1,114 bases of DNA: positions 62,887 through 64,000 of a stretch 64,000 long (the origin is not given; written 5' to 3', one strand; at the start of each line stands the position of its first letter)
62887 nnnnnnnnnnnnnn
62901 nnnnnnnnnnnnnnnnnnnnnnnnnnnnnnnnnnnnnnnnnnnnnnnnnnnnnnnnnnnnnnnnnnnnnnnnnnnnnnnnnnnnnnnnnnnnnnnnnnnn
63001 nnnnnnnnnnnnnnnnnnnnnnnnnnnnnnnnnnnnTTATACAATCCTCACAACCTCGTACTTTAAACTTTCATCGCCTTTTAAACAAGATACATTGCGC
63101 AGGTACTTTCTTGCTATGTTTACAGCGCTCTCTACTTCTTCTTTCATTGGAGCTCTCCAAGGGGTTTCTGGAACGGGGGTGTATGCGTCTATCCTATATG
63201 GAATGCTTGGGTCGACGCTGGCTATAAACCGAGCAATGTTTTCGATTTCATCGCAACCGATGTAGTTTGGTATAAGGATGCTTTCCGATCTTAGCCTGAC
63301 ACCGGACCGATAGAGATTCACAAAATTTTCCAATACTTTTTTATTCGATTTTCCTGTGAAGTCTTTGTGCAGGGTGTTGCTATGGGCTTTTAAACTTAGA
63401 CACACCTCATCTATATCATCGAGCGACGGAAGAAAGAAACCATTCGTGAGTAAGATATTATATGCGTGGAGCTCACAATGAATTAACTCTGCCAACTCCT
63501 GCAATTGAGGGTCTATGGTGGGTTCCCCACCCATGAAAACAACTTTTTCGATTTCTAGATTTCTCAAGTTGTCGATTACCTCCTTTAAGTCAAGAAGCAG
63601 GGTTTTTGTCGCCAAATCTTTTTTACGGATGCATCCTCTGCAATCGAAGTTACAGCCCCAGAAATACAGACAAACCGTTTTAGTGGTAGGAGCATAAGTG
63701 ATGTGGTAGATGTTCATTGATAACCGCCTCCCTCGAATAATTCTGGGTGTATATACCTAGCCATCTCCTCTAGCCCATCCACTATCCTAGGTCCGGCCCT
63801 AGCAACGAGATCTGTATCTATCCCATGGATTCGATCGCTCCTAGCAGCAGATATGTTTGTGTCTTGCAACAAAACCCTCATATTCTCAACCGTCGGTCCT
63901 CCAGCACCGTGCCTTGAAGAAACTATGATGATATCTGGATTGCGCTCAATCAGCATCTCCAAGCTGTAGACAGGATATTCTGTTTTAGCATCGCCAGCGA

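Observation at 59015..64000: BtuFCD-like importer operon with an embedded small radical SAM enzyme and an ATPase fused to an unknown 175-aa domain, next to cobT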

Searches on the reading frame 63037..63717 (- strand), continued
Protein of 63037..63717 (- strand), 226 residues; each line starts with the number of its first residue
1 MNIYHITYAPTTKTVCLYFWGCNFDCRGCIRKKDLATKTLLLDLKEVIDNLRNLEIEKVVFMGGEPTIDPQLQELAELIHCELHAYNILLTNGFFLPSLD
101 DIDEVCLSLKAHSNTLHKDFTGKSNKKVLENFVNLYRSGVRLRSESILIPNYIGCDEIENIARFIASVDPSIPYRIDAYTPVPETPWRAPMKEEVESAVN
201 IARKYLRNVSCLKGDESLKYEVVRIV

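Call 65: search_solved_structures(query=L001:4157-5107:+, max_evalue=0.001)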
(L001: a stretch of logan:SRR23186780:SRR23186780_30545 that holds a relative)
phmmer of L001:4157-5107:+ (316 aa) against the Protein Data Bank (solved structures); distinct sequences matched with E-value up to 0.001: 52.
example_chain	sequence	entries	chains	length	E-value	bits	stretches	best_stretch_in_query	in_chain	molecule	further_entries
5ysc_A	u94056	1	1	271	6.5e-34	120.8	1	57-305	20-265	Vitamin B12-binding protein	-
4m7o_A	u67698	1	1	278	5e-28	101.5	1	55-303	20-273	Iron-binding protein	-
5m2q_A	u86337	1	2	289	2.6e-24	89.3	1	58-250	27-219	Outer membrane protein A,Vitamin B12-binding protein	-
5m34_A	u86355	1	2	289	6.8e-24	87.9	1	58-250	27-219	Vitamin B12-binding protein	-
4dbl_E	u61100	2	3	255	1.2e-23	87.1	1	58-250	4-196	Vitamin B12-binding protein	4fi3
1n2z_A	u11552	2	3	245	1.3e-23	87.1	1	58-250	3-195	Vitamin B12 transport protein btuF | Vitamin B12-binding protein btuF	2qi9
5ovw_A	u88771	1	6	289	1.3e-23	87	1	58-250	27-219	Vitamin B12-binding protein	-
5m29_A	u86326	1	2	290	1.3e-23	87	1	58-250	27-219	Vitamin B12-binding protein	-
1n4a_A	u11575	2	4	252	1.5e-23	86.8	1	59-250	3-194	Vitamin B12 transport protein btuF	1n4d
5m3b_A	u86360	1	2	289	1.8e-23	86.6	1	58-250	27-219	Vitamin B12-binding protein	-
4hn9_A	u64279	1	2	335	4.3e-23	85.3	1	38-251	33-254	Iron complex transport system substrate-binding protein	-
2r7a_A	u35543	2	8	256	7e-22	81.3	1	58-307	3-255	Bacterial heme binding protein | Periplasmic HEME binding protein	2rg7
5gj3_A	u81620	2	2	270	5.3e-17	65.3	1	58-301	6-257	Periplasmic binding protein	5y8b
4mlz_A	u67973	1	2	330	1.3e-13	54.2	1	35-254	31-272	Periplasmic binding protein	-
4ovk_A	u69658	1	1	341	3.2e-13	52.9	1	41-308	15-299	Periplasmic binding protein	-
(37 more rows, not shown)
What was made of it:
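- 63714..64000 (-): 3' part of the BtuF-like substrate-binding lipoprotein gene. The gene continues beyond the window end; the full protein is 316 aa on contig L001. Its best PDB hit is the vitamin B12-binding protein 5ysc (E 6.5e-34), with E. coli BtuF at about 1e-23 (call 65).
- On BtuFCD corrinoid importer: The best PDB match of the binding protein is a B12-binding protein (call 65).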

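Call 66: search_protein_families(library=ncbifam, proteins=[L001:4157-5107:+, L034:6406-6567:+, L001:507-1838:-], max_evalue=0.001)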
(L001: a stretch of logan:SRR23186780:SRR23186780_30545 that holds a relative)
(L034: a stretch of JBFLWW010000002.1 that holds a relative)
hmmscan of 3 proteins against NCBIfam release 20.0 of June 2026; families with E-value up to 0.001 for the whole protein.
L001:4157-5107:+ (316 aa): 10 families
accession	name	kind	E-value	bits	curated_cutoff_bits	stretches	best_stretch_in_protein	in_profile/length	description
TIGR04281.1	peripla_PGF_1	equivalog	6.1e-52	176.8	325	1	38-311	2-270/330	PGF-CTERM-anchored ABC transporter substrate-binding protein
NF002894.0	PRK03379.1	equivalog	5.2e-37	127.4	234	1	56-297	22-254/266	vitamin B12 ABC transporter substrate-binding protein BtuF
TIGR03868.1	F420-O_ABCperi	hypoth_equivalog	2.4e-19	69.6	392.4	2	44-121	4-85/287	putative F420-0 ABC transporter substrate-binding protein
NF038402.1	TroA_like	subfamily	1.7e-17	63.7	30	1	59-249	1-186/219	helical backbone metal receptor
TIGR03659.1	IsdE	equivalog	7.5e-16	58.2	298.65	1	9-255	4-236/292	heme ABC transporter substrate-binding protein IsdE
NF052484.1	sider_BP_EitA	equivalog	8.5e-13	48.1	640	1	34-120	14-103/328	siderophore ABC transporter substrate-binding protein EitA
NF008501.1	PRK11411.1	subfamily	3.1e-11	42.8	320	1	41-289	24-276/303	Fe(3+) dicitrate ABC transporter substrate-binding protein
NF008200.0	PRK10957.1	equivalog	1.6e-10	40.4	205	1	12-75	9-74/330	Fe2+-enterobactin ABC transporter substrate-binding protein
NF010649.0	PRK14048.1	equivalog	5.6e-10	38.9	374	1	102-310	109-343/374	ferrichrome/ferrioxamine B periplasmic transporter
NF047879.1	catechol_SstD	exception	3.3e-07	29.6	450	1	49-286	63-320/343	ferrated catecholamine ABC transporter substrate-binding lipoprotein SstD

L034:6406-6567:+ (53 aa): 0 families

L001:507-1838:- (443 aa): 68 families (the best 25 are shown)
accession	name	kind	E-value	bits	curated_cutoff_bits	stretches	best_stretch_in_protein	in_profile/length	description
TIGR01140.1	L_thr_O3P_dcar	equivalog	7.5e-88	294.8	290.55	1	19-354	13-331/331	threonine-phosphate decarboxylase CobD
TIGR01141.1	hisC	equivalog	9.2e-71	238.5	276.55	1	39-354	38-347/349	histidinol-phosphate transaminase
NF006225.0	PRK08354.1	equivalog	8e-50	170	288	1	16-354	7-313/318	putative aminotransferase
NF003496.0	PRK05166.1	equivalog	2.7e-45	154.7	540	1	40-357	55-370/373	histidinol-phosphate transaminase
NF005915.1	PRK07908.1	equivalog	1.2e-44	153.1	360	1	22-354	11-332/332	Rv2231c family histidinol phosphate aminotransferase CobC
NF005021.0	PRK06425.1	equivalog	2.3e-43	148.6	353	1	21-357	14-331/335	histidinol-phosphate aminotransferase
NF002878.0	PRK03321.1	subfamily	7.9e-42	143.2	374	1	39-354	40-346/352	histidinol-phosphate transaminase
NF053748.1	bifunc_CobBC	exception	4.6e-40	137.7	950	1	25-353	482-796/797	bifunctional hydrogenobyrinic acid a,c-diamide synthase/histidinol phosphate aminotransferase CobBC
NF006014.0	PRK08153.1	equivalog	8.6e-36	123.6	510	1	40-358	52-365/370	pyridoxal phosphate-dependent aminotransferase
NF002877.0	PRK03317.1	equivalog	4.8e-35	121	409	1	37-358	51-368/374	histidinol-phosphate transaminase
NF041364.1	GntC_guanitoxin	equivalog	2e-33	115.8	415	1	62-345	43-344/356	guanitoxin biosynthesis PLP-dependent (S)-gamma-hydroxy-L-arginine cyclodehydratase GntC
NF002726.0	PRK02610.1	equivalog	4.3e-33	114.7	391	1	38-358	45-370/374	histidinol-phosphate transaminase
TIGR03540.1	DapC_direct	equivalog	1.9e-27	96.2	593.25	1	51-352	61-376/383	LL-diaminopimelate aminotransferase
NF006580.0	PRK09105.1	subfamily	5.7e-27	94.5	444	1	40-358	65-372/375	pyridoxal phosphate-dependent aminotransferase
NF006756.0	PRK09276.1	subfamily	9.6e-27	93.9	507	1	51-352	63-378/387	LL-diaminopimelate aminotransferase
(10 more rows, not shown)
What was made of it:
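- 63714..64000 (-): NCBIfam BtuF NF002894 scores 127 bits, below the cut-off of 234 (call 66).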

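Call 74: search_protein_families(library=pfam, proteins=[P0005, P0233, P0259, P0262, P0227, P0234, P0226, P0200], max_evalue=0.001)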
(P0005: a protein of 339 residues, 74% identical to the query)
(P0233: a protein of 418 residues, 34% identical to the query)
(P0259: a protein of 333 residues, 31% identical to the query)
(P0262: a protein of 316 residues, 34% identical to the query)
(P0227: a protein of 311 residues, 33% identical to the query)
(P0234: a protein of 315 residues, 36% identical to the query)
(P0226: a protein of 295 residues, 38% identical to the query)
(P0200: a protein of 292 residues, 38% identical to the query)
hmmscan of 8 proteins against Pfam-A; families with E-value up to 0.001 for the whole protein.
P0005 (339 aa): 2 families
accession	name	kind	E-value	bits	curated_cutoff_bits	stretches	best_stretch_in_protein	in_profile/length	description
PF04055.27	Radical_SAM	-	1.4e-16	61.5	29.5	1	129-278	6-166/166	Radical SAM superfamily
PF13353.11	Fer4_12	-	2.2e-09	38.1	22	1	123-216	8-103/137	4Fe-4S single cluster domain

P0233 (418 aa): 3 families
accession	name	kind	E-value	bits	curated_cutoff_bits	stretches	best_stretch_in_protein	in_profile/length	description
PF04055.27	Radical_SAM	-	1.4e-23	84.3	29.5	1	22-183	4-165/166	Radical SAM superfamily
PF13353.11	Fer4_12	-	6e-11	43.2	22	1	17-111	7-99/137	4Fe-4S single cluster domain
PF02597.26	ThiS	-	2.2e-05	25.3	22.5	1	324-418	1-76/76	ThiS family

P0259 (333 aa): 2 families
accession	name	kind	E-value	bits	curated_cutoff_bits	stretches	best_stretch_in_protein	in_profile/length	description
PF04055.27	Radical_SAM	-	2.4e-16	60.8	29.5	1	117-275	3-165/166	Radical SAM superfamily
PF13353.11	Fer4_12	-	3.3e-09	37.6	22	1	111-207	5-105/137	4Fe-4S single cluster domain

P0262 (316 aa): 2 families
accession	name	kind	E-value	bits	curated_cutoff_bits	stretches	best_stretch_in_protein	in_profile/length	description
PF04055.27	Radical_SAM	-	1.6e-14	54.9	29.5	1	111-261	3-166/166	Radical SAM superfamily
PF13353.11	Fer4_12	-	0.0001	23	22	1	104-184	4-91/137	4Fe-4S single cluster domain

P0227 (311 aa): 2 families
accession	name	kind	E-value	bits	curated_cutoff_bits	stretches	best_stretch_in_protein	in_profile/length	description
PF04055.27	Radical_SAM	-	5.5e-19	69.4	29.5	1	54-209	5-156/166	Radical SAM superfamily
PF13353.11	Fer4_12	-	4e-05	24.4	22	1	50-161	9-113/137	4Fe-4S single cluster domain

P0234 (315 aa): 2 families
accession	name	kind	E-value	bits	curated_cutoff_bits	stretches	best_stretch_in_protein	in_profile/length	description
PF04055.27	Radical_SAM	-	1.1e-19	71.6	29.5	1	28-185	6-165/166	Radical SAM superfamily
PF13353.11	Fer4_12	-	6.2e-06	27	22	1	22-118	8-97/137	4Fe-4S single cluster domain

P0226 (295 aa): 2 families
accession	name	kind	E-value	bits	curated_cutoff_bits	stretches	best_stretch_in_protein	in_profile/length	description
PF04055.27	Radical_SAM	-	1e-20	75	29.5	1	25-178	4-151/166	Radical SAM superfamily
PF13353.11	Fer4_12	-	1e-11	45.7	22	1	21-149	8-135/137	4Fe-4S single cluster domain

P0200 (292 aa): 2 families
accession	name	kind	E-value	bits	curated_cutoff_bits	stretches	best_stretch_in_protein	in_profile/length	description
PF04055.27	Radical_SAM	-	1.2e-24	87.8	29.5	1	28-185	5-166/166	Radical SAM superfamily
PF13353.11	Fer4_12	-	2.5e-09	38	22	1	22-130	7-116/137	4Fe-4S single cluster domain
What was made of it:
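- Tried and rejected: The only one is a ThiS-like fusion in a distant relative, which probably belongs to the tungsten-cofactor maturase branch (call 74).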

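Call 95: search_solved_structures(query=A2, max_evalue=0.01, show_alignments=2)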
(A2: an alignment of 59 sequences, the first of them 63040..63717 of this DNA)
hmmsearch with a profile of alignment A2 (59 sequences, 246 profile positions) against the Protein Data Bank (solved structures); distinct sequences matched with E-value up to 0.01: 3.
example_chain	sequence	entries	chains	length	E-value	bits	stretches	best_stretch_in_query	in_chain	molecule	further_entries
3c8f_A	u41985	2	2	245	2.4e-06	30.5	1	80-187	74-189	Pyruvate formate-lyase 1-activating enzyme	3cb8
8fo0_A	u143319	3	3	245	5e-06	29.5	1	102-186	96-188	Pyruvate formate-lyase 1-activating enzyme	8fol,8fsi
7tol_A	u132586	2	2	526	0.0029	20.4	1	21-125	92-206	glycerol dibiphytanyl glycerol tetraether - macrocyclic archaeol synthase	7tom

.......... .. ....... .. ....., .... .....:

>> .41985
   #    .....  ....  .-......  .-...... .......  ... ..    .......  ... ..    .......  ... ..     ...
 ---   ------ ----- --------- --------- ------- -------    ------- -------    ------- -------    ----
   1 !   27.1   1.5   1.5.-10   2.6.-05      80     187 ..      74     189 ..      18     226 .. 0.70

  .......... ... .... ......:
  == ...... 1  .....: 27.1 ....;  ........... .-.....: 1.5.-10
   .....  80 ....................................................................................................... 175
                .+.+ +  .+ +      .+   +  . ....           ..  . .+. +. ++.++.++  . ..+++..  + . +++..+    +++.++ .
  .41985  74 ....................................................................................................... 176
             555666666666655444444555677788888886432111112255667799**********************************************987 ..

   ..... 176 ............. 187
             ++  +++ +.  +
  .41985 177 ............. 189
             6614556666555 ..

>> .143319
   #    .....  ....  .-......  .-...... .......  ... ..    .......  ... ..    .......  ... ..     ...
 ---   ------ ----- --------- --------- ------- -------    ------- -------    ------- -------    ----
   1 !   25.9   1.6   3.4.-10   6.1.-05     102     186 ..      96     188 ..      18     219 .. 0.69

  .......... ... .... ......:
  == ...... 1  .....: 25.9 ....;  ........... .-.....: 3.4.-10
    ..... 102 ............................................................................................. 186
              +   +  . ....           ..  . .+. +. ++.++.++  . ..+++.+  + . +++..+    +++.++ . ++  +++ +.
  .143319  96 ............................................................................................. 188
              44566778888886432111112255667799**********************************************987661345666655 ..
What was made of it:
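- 63037..63717 (-): Small single-cluster radical SAM enzyme, 226 aa, CX3CX2C at residues 22-29. It belongs to an unnamed PflA-like family linked to corrinoid importers. The family profile hits only PflA in the PDB (call 95).
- On Glycyl-radical-enzyme activases (PflA, NrdG, YjjW): The family profile gives E 2.4e-6 (call 95).
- Closest known: Pyruvate formate-lyase activating enzyme. Same: Shared GGE, TNGF and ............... motifs (call 95).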

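Call 96: find_encoding_contigs(protein=P0002, flank=6000, max_places=1)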
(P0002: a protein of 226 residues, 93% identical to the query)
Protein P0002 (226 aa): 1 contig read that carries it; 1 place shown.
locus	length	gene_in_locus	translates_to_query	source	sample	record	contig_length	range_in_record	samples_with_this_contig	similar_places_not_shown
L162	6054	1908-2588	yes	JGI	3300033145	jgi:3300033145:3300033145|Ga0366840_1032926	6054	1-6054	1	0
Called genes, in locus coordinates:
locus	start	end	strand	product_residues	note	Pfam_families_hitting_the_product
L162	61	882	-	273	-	PF01656:CbiA, PF13500:AAA_26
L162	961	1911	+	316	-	PF01497:Peripla_BP_2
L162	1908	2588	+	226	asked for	PF13353:Fer4_12, PF04055:Radical_SAM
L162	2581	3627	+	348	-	PF01032:FecCD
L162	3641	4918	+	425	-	PF25199:nSTAND_NTPase5 (faint), PF00005:ABC_tran, PF02463:SMC_N, PF13304:AAA_21 (faint), PF27219:MJ0874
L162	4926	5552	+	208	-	PF21715:CggR_N, PF22167:PH0730-like_N, PF14544:DUF4443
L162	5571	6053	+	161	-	?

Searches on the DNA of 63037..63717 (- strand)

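Call 45: search_rna_families(sources=[L002, L005, L022, L031, L034, L045, L057, L063, L068], threshold=gathering)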
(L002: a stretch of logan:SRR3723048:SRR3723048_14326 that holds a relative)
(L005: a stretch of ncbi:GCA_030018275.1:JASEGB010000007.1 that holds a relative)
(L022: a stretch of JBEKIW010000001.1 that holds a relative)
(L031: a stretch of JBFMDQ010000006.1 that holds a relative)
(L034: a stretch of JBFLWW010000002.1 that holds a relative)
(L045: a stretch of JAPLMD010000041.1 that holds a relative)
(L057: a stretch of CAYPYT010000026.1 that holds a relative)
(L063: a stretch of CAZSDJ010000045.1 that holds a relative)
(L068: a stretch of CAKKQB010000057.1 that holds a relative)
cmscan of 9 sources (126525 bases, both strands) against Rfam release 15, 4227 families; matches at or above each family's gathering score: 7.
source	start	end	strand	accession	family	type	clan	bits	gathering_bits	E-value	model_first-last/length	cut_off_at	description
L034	1060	1270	+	RF00174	Cobalamin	Cis-reg; riboswitch;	CL00101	88.8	31.5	2.7e-20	1-189/189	no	Cobalamin riboswitch aptamer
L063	139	338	+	RF00174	Cobalamin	Cis-reg; riboswitch;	CL00101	85.5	31.5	2.4e-19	1-189/189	no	Cobalamin riboswitch aptamer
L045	536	774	+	RF00174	Cobalamin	Cis-reg; riboswitch;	CL00101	76.3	31.5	9.9e-17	1-189/189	no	Cobalamin riboswitch aptamer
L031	303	558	+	RF00174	Cobalamin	Cis-reg; riboswitch;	CL00101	54.2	31.5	2.1e-10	1-189/189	no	Cobalamin riboswitch aptamer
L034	1495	1730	+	RF00174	Cobalamin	Cis-reg; riboswitch;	CL00101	52.9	31.5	4.8e-10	1-189/189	no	Cobalamin riboswitch aptamer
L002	6815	6958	+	RF00174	Cobalamin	Cis-reg; riboswitch;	CL00101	51.2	31.5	1.5e-09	1-189/189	no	Cobalamin riboswitch aptamer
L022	6858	6983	+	RF00174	Cobalamin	Cis-reg; riboswitch;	CL00101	36.7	31.5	2.1e-05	1-189/189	no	Cobalamin riboswitch aptamer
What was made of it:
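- On BtuFCD corrinoid importer: An RF00174 riboswitch lies upstream of orthologous bacterial operons (call 45).
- Closest known: BtuFCD corrinoid ABC importer. Same: The operon is clustered with cob genes, and in bacterial orthologous operons it lies behind a cobalamin riboswitch (call 45).
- Cobalamin riboswitch RF00174 lies directly upstream of the operons in 6 of 9 bacterial loci scanned, for example L002 6815-6958 before the binding protein at 7066 (call 45). Riboswitch repression when B12 is replete (call 45) would fit a scavenging function.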

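Call 55: search_rna_families(sources=[L001, L009, L024, L028, L029, L048, L081, L033], threshold=gathering)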
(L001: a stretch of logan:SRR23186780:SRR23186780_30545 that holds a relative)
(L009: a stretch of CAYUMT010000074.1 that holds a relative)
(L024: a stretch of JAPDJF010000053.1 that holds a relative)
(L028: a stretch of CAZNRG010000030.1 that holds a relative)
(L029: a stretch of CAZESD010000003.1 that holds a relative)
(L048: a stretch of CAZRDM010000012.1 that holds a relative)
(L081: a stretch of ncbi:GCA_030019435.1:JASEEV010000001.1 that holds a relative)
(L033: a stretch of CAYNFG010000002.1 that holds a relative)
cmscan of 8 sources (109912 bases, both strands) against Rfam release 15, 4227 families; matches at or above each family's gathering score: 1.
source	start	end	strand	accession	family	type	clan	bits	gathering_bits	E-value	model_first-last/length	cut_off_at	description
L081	17853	17927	+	RF00005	tRNA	Gene; tRNA;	CL00001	55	29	7.4e-09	1-71/71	no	tRNA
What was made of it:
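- No riboswitch was found in 8 archaeal loci (call 55).
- Tried and rejected: A riboswitch in archaeal loci: none (call 55).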

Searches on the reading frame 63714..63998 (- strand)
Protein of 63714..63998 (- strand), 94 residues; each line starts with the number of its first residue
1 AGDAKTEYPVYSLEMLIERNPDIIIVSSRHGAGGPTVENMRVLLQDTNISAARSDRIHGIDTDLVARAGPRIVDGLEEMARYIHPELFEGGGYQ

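Call 3: search_protein_families(library=pfam, proteins=[window:63714-63998:-], max_evalue=0.01)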
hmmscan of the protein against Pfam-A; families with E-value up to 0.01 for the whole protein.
window:63714-63998:- (94 aa): 0 families

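Call 4: search_protein_families(library=ncbifam, proteins=[window:63714-63998:-], max_evalue=0.01)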
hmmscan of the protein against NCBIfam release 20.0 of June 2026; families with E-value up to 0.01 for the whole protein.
window:63714-63998:- (94 aa): 1 family
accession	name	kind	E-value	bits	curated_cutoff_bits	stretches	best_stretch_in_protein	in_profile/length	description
TIGR04281.1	peripla_PGF_1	equivalog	3.9e-08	32.8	325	1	5-89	194-270/330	PGF-CTERM-anchored ABC transporter substrate-binding protein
